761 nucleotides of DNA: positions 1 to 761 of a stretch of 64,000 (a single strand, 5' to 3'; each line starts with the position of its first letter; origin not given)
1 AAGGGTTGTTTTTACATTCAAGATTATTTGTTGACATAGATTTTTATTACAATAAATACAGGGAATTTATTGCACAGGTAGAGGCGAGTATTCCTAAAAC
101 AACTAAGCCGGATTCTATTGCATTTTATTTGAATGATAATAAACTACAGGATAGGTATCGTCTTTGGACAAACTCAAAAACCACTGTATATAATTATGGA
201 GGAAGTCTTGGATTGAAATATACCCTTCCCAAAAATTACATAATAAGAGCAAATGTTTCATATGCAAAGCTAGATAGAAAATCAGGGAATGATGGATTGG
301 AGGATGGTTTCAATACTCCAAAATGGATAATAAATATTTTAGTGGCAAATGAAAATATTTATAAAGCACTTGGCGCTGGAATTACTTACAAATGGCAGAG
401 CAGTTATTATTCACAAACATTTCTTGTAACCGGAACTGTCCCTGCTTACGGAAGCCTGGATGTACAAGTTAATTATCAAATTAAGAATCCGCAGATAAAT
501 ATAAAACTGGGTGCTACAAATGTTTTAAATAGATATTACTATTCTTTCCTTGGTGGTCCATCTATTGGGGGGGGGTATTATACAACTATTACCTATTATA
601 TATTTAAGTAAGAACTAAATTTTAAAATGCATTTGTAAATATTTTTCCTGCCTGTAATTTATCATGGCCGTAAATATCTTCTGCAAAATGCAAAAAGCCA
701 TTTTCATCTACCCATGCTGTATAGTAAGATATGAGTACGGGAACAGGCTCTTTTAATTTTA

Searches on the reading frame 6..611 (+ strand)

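Call 38: search_protein_families(library=pfam, proteins=[window:6-611:+])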
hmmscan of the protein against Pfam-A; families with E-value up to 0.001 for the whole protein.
window:6-611:+ (201 aa): 2 families
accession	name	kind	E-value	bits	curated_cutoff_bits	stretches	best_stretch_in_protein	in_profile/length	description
PF00593.30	TonB_dep_Rec_b-barrel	-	5.7e-09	36.8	27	1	2-173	281-436/436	TonB dependent receptor-like, beta-barrel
PF14905.12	OMP_b-brl_3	-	3.4e-07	30.1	27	1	10-180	220-380/408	Outer membrane protein beta-barrel family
